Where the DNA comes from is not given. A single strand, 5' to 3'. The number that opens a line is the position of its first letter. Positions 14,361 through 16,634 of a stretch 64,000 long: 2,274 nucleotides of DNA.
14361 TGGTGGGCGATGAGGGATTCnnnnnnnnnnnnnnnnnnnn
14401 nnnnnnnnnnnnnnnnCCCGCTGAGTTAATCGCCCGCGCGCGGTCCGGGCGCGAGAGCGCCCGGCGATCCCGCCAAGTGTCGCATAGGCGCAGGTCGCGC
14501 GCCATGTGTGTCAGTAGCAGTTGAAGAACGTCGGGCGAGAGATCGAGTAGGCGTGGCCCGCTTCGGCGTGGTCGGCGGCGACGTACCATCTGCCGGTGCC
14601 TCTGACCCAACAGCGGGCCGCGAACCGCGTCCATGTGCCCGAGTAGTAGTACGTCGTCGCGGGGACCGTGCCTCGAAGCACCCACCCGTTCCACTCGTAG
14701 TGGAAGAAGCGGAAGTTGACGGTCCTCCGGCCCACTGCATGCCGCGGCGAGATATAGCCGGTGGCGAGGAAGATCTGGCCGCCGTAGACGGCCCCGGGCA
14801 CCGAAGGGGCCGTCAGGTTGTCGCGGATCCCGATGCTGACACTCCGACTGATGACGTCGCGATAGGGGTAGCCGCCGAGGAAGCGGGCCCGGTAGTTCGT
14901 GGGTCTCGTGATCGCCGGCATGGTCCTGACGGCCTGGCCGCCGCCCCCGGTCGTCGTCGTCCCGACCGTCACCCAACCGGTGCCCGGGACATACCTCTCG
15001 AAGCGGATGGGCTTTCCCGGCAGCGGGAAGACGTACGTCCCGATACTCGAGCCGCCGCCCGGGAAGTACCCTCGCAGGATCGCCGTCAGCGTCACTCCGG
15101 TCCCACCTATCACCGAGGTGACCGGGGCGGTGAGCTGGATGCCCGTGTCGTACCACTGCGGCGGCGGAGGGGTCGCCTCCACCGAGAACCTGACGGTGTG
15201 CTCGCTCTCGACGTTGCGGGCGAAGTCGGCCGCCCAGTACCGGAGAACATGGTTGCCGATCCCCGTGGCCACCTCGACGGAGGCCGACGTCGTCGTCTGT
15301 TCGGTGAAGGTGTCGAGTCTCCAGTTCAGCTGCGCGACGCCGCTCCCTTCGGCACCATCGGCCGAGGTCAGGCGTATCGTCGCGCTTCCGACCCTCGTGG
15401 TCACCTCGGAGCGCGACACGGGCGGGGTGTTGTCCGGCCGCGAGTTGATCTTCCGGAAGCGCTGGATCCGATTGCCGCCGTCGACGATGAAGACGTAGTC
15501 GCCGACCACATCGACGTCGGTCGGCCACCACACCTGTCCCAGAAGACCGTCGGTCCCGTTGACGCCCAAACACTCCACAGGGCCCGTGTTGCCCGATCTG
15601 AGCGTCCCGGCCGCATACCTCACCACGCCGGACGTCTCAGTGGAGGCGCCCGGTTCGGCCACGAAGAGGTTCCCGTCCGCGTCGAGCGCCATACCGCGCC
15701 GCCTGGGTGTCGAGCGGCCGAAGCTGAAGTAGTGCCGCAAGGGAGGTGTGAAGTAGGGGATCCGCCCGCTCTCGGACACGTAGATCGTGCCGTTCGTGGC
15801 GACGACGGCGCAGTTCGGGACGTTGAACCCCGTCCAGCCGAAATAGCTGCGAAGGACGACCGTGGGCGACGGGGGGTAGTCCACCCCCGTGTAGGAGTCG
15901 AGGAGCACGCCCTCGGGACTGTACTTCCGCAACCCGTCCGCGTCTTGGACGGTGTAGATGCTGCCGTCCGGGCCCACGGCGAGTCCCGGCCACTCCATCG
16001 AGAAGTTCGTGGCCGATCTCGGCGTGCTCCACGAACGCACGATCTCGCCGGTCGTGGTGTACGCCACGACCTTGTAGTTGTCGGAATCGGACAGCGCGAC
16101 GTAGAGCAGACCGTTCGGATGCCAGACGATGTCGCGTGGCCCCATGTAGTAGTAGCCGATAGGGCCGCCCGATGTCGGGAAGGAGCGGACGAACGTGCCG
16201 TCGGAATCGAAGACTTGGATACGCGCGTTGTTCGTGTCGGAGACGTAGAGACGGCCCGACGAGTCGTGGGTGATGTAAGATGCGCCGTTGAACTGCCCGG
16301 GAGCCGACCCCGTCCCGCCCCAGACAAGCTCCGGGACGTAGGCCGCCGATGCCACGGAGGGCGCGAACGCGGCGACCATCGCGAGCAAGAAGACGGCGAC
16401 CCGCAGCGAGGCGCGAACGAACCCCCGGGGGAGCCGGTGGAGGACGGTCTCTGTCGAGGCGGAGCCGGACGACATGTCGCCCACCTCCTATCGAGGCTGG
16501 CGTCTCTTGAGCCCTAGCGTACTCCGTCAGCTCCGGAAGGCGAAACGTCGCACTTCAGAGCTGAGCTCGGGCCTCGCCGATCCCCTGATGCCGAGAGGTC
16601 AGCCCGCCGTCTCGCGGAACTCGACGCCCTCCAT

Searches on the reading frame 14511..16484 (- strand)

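Call 68: search_protein_families(library=pfam, proteins=[window:14511-16484:-], max_evalue=0.001)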
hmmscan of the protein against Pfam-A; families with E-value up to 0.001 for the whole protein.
window:14511-16484:- (657 aa): 2 families
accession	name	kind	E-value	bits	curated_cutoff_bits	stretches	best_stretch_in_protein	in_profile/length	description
PF01436.27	NHL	-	1.2e-09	38.1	20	1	74-92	10-28/28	NHL repeat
PF08450.18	SGL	-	0.00012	22.2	26.3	0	78-159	147-228/246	SMP-30/Gluconolactonase/LRE-like region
